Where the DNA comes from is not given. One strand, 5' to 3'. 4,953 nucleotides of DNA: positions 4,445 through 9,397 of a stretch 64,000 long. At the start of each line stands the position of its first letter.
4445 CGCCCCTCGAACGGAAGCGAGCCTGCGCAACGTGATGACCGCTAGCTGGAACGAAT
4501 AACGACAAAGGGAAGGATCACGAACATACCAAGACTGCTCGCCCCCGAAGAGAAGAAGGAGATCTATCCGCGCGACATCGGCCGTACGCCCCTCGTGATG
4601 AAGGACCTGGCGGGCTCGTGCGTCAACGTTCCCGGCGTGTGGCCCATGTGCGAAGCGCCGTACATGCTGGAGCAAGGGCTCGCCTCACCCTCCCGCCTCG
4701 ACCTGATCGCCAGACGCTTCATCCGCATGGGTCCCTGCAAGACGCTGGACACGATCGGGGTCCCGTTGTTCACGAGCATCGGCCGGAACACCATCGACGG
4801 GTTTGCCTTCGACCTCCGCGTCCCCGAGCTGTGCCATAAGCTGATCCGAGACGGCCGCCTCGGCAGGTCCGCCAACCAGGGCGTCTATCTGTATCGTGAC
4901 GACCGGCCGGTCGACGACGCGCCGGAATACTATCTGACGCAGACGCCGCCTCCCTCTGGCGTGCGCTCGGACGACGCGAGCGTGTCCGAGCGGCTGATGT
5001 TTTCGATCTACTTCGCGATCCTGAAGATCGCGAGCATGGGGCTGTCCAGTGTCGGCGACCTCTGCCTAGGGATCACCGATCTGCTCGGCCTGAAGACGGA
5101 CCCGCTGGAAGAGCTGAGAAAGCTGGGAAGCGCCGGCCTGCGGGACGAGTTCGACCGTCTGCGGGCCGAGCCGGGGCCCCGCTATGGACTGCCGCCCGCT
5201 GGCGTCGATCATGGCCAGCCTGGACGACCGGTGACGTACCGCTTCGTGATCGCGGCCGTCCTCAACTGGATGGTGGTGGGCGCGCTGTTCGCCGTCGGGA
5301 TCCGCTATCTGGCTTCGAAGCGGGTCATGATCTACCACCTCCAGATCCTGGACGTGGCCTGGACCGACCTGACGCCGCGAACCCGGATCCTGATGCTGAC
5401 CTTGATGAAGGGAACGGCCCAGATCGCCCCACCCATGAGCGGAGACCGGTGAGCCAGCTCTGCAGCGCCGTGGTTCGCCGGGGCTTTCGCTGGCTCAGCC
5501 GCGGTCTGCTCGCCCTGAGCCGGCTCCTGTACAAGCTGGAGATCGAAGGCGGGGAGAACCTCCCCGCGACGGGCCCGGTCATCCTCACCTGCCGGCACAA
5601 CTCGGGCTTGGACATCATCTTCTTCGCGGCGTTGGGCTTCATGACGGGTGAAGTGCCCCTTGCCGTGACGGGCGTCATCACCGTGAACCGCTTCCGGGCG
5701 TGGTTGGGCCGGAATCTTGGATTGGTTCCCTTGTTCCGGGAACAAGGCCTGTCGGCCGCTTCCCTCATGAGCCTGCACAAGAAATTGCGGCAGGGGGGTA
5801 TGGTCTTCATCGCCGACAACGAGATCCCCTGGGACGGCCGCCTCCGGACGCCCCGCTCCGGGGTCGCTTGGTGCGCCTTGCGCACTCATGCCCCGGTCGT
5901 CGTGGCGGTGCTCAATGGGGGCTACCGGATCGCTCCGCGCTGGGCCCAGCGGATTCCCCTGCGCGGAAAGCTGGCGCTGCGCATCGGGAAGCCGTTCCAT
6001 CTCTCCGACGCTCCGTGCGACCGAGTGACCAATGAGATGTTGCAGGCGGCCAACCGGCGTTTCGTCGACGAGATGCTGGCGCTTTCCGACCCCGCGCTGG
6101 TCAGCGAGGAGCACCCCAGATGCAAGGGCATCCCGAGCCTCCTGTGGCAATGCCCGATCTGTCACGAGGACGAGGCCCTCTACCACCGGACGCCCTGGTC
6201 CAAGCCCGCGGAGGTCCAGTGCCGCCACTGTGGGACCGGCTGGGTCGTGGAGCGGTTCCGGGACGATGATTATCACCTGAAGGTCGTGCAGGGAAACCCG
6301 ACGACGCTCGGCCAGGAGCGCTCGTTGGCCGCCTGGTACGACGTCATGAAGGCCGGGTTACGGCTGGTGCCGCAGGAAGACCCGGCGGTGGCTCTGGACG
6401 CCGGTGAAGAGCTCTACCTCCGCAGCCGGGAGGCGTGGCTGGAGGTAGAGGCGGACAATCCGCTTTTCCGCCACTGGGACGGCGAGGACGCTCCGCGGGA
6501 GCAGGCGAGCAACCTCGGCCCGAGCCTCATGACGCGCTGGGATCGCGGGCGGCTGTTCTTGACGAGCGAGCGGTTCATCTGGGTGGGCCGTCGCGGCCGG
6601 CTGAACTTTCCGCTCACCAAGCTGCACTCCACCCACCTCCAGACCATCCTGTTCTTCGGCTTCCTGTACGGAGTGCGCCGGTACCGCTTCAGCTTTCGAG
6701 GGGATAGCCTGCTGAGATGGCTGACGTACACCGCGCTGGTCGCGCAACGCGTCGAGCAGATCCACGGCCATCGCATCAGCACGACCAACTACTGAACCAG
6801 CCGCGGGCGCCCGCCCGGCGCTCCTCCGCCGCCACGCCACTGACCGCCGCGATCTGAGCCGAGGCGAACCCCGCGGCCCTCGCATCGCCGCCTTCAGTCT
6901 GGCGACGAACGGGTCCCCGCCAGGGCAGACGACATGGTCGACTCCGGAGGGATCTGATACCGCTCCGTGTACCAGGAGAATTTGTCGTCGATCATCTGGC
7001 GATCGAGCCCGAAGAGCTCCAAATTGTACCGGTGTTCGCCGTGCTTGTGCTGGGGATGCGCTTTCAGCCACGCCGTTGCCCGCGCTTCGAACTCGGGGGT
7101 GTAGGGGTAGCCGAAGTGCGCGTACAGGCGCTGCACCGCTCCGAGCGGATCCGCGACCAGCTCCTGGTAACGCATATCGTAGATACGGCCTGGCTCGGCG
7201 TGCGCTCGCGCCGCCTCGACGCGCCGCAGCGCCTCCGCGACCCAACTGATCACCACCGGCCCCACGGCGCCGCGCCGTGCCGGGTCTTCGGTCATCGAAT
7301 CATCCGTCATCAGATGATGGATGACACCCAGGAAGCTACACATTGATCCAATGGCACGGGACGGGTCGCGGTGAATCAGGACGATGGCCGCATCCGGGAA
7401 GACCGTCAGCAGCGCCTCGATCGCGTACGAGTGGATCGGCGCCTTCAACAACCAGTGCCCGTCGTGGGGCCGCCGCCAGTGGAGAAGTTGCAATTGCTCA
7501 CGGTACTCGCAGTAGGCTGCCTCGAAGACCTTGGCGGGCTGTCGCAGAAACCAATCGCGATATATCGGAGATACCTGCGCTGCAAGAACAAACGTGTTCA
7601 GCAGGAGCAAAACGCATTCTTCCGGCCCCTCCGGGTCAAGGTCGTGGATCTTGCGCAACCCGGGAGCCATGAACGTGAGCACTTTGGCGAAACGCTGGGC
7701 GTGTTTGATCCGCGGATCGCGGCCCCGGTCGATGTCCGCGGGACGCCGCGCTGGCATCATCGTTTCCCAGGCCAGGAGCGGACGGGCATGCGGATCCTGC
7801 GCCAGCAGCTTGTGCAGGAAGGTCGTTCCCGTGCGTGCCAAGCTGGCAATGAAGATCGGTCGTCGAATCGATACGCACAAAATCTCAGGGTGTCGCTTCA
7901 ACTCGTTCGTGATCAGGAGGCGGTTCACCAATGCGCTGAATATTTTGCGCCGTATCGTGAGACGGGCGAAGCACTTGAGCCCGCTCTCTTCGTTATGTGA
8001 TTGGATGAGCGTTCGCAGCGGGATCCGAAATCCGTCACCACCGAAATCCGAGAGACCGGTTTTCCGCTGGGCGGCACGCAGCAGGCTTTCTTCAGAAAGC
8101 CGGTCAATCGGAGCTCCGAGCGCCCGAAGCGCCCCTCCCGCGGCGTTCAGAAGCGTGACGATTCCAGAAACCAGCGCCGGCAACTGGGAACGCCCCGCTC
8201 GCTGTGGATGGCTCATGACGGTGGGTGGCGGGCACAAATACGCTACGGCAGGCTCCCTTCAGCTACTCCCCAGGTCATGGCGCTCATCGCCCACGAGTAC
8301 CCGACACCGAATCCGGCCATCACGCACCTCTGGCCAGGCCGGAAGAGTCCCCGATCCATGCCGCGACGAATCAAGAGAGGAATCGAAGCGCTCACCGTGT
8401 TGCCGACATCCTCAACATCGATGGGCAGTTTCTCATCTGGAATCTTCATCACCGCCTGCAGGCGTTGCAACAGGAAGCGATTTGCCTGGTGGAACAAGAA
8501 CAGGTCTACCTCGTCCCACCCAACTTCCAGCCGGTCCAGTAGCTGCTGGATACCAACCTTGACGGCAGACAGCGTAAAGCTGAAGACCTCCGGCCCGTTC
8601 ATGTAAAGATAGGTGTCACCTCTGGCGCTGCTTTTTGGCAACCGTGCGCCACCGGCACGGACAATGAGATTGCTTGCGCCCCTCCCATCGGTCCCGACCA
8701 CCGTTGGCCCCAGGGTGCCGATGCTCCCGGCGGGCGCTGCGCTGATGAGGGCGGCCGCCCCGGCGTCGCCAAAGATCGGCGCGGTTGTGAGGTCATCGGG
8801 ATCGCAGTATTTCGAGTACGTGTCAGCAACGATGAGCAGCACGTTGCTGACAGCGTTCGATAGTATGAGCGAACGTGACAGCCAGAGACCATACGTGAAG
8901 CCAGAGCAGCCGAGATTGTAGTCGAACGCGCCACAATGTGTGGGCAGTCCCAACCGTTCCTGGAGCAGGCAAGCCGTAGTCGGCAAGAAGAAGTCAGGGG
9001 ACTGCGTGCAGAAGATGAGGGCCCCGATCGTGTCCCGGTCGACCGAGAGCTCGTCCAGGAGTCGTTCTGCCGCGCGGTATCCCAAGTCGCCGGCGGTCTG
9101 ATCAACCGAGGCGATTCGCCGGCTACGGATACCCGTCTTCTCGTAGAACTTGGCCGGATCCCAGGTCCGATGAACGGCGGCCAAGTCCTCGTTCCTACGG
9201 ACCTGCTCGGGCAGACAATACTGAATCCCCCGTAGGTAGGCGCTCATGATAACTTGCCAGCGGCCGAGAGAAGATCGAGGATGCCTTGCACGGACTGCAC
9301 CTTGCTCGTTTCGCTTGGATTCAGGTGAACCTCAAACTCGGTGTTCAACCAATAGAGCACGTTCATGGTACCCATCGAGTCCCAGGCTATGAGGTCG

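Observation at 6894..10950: Translationally coupled operon: C-domain acyltransferase, ACP, FabH-like KAS III, sulfotransferase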

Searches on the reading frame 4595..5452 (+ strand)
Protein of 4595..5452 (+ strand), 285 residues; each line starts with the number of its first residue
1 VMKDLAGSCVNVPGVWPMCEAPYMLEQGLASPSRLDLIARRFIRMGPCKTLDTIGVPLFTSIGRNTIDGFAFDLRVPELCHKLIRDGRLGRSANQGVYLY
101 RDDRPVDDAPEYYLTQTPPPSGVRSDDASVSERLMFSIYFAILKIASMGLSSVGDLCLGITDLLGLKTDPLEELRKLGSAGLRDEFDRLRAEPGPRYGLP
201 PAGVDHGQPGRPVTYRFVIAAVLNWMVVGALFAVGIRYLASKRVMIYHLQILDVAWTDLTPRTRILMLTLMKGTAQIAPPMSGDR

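Call 12: search_protein_families(library=pfam, proteins=[window:4595-5452:+], max_evalue=0.01)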
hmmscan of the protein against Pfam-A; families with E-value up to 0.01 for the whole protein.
window:4595-5452:+ (285 aa): 1 family
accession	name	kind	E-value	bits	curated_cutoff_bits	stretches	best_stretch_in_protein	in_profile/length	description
PF00725.27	3HCDH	-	6.6e-10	39.8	22.1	1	20-100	14-97/97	3-hydroxyacyl-CoA dehydrogenase, C-terminal domain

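Call 61: search_protein_families(library=ncbifam, proteins=[window:4595-5452:+], max_evalue=0.00001)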
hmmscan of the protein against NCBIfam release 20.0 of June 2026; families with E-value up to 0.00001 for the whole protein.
window:4595-5452:+ (285 aa): 3 families
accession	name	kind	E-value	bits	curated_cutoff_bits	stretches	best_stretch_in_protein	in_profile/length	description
NF006124.0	PRK08268.1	subfamily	9.1e-07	28.2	508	1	3-117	186-304/507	3-hydroxyacyl-CoA dehydrogenase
TIGR02279.1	PaaC-3OHAcCoADH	equivalog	4.7e-06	25.7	669.4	1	19-131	200-315/503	3-hydroxyacyl-CoA dehydrogenase PaaH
NF008363.0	PRK11154.1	equivalog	6e-06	24.6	869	1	18-134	504-622/708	fatty acid oxidation complex subunit alpha FadJ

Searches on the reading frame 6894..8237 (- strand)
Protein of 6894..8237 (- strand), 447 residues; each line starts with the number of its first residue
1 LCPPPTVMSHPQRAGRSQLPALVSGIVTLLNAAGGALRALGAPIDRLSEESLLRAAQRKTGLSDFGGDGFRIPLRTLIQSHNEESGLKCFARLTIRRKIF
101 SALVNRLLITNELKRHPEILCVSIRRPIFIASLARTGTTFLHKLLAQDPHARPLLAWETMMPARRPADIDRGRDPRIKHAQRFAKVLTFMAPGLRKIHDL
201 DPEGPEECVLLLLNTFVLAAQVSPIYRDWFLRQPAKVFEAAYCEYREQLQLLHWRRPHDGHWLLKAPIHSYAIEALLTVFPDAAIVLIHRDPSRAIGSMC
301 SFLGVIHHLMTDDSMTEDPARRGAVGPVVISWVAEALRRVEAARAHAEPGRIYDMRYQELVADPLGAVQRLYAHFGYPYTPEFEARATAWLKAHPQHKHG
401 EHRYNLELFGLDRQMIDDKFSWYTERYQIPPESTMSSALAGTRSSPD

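Call 7: search_protein_families(library=pfam, proteins=[window:6894-8237:-], max_evalue=0.1)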
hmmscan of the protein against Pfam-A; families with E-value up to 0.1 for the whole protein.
window:6894-8237:- (447 aa): 4 families
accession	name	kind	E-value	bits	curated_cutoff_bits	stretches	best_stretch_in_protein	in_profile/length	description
PF13469.12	Sulfotransfer_3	-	3.7e-38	132.4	27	1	127-381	1-216/216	Sulfotransferase family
PF00685.33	Sulfotransfer_1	-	5.6e-09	36.2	22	1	127-382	3-186/255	Sulfotransferase domain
PF17784.7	Sulfotransfer_4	-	0.00086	19.6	22.8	1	270-312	78-120/215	Sulfotransferase domain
PF01161.25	PBP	-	0.06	14.1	24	1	388-417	78-107/135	Phosphatidylethanolamine-binding protein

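Call 8: search_protein_families(library=ncbifam, proteins=[window:6894-8237:-], max_evalue=0.1)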
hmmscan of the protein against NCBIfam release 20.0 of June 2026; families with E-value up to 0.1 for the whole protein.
window:6894-8237:- (447 aa): 1 family
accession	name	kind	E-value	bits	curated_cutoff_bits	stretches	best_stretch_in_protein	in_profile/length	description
NF052394.1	NodProtNoeE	equivalog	0.00042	19.1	500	1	265-380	103-221/387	nodulation protein NoeE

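Call 27: search_solved_structures(query=window:6894-8216:-, max_evalue=0.01)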
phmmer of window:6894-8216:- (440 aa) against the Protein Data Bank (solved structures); distinct sequences matched with E-value up to 0.01: 2.
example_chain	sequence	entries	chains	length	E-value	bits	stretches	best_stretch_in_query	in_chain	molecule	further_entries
2zq5_A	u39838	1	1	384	6.2e-50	173.5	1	44-414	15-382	Putative uncharacterized protein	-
2z6v_A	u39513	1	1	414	3.4e-45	157.8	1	43-424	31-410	Putative uncharacterized protein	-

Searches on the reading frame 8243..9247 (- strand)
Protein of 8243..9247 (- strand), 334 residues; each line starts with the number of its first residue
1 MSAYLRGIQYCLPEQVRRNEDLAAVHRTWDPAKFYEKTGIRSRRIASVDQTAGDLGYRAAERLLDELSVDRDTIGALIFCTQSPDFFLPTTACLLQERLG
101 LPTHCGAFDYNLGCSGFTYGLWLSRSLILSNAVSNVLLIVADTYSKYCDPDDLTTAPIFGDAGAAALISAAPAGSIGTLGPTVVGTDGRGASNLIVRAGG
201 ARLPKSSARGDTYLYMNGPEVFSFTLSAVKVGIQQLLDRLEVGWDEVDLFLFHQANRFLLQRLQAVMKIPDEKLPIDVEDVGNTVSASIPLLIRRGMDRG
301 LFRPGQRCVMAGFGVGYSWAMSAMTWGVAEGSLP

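Call 7: search_protein_families(library=pfam, proteins=[window:8243-9247:-], max_evalue=0.1)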
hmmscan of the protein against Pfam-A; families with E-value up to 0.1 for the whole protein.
window:8243-9247:- (334 aa): 3 families
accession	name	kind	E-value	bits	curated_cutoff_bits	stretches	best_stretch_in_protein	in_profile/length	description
PF08541.16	ACP_syn_III_C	-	1.1e-24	86.8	26.6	1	237-326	1-90/90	3-Oxoacyl-[acyl-carrier-protein (ACP)] synthase III C terminal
PF08545.16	ACP_syn_III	-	2.4e-20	72.6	24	1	108-188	1-80/80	3-Oxoacyl-[acyl-carrier-protein (ACP)] synthase III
PF00195.25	Chal_sti_synt_N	-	3.6e-09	36.8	27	1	44-172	91-225/225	Chalcone and stilbene synthases, N-terminal domain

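Call 8: search_protein_families(library=ncbifam, proteins=[window:8243-9247:-], max_evalue=0.1)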
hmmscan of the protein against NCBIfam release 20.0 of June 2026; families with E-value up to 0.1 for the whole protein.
window:8243-9247:- (334 aa): 14 families
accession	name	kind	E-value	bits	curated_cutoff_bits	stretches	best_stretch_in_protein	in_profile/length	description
NF006829.0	PRK09352.1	subfamily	7.4e-76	255.2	249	1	3-326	5-321/322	beta-ketoacyl-ACP synthase 3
TIGR00747.1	fabH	subfamily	1.3e-62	211.7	292.1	1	1-324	1-320/322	beta-ketoacyl-ACP synthase III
NF009519.0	PRK12880.1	equivalog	4e-48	164.5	436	1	7-323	12-335/353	beta-ketoacyl-ACP synthase III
NF004623.0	PRK05963.1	equivalog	2.1e-45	155.4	437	1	3-319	6-321/328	beta-ketoacyl-ACP synthase III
NF005541.0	PRK07204.1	equivalog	1.7e-30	106.6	402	1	33-319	34-322/329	beta-ketoacyl-ACP synthase III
NF006720.0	PRK09258.1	equivalog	4.9e-27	95.1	285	2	33-143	42-152/338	3-oxoacyl-ACP synthase III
NF005308.0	PRK06840.1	equivalog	1.9e-26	92.9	315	1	2-327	4-336/339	3-oxoacyl-ACP synthase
NF003274.0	PRK04262.1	equivalog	2.3e-23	82.8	244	1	19-316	19-298/347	hydroxymethylglutaryl-CoA synthase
NF005703.0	PRK07515.1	equivalog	1.6e-20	73.4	304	1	52-319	96-365/373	beta-ketoacyl-ACP synthase III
TIGR00748.1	HMG_CoA_syn_Arc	equivalog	6.2e-12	45.4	353.35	1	12-317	11-298/345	hydroxymethylglutaryl-CoA synthase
TIGR01835.1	HMG-CoA-S_prok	equivalog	3.7e-08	32.6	360.35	1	8-172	6-164/382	hydroxymethylglutaryl-CoA synthase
NF005293.2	PRK06816.1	subfamily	8.8e-08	31.6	450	1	229-310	274-360/378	StlD/DarB family beta-ketosynthase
NF053539.1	resorcinol_DarB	exception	7.8e-07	28.5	550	1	233-311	277-360/377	dialkylresorcinol biosynthesis protein DarB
NF042429.2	DHPHCoAsyn_DpgA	equivalog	7e-06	25.2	425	1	49-321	67-345/350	3,5-dihydroxyphenylacetyl-CoA synthase DpgA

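Call 28: search_solved_structures(query=window:8243-9247:-, max_evalue=1e-20)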
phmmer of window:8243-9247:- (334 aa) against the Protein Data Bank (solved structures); distinct sequences matched with E-value up to 1e-20: 42.
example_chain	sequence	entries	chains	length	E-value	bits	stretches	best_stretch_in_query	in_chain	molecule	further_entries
3gwa_A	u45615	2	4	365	6.7e-88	298.4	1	8-321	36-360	3-oxoacyl-(Acyl-carrier-protein) synthase III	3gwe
4efi_A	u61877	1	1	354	7e-66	226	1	4-327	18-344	3-oxoacyl-(Acyl-carrier protein) synthase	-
1ub7_A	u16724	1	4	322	1.7e-52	182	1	11-328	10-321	3-oxoacyl-[acyl-carrier protein] synthase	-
2x3e_A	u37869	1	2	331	4.1e-49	170.9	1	3-327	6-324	3-OXOACYL-[ACYL-CARRIER-PROTEIN] SYNTHASE 3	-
4dfe_A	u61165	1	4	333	9.4e-47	163.1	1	34-324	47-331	3-oxoacyl-[acyl-carrier-protein] synthase 3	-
4ryb_A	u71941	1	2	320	4.1e-46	161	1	6-321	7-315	3-oxoacyl-[acyl-carrier-protein] synthase 3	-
8vd9_A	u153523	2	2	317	1.1e-42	149.7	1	5-327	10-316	Beta-ketoacyl-[acyl-carrier-protein] synthase III 1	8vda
1hn9_A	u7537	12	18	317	1.3e-42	149.6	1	7-322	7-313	BETA-KETOACYL-ACYL CARRIER PROTEIN SYNTHASE III | 3-oxoacyl-[acyl-carrier-protein] synthase III | 3-oxoacyl-[acyl-carrier-protein] synthase 3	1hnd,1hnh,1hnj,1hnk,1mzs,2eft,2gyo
6x7r_A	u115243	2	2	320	1.3e-42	149.6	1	7-322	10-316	3-oxoacyl-[acyl-carrier-protein] synthase 3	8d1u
9ka2_A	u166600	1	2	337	1.6e-42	149.3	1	7-322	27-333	Beta-ketoacyl-[acyl-carrier-protein] synthase III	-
3il9_A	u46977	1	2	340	1.6e-42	149.2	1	7-322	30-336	3-oxoacyl-[acyl-carrier-protein] synthase 3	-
1ebl_A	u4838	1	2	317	4.4e-42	147.8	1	7-322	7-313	BETA-KETOACYL-ACP SYNTHASE III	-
5bqs_A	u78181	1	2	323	4.8e-42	147.7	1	7-323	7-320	3-oxoacyl-[acyl-carrier-protein] synthase 3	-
4nhd_A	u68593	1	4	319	2.8e-41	145.1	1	6-322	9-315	3-oxoacyl-[acyl-carrier-protein] synthase 3 protein 1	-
4ylt_A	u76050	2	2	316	4.9e-41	144.3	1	7-322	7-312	3-oxoacyl-[acyl-carrier-protein] synthase 3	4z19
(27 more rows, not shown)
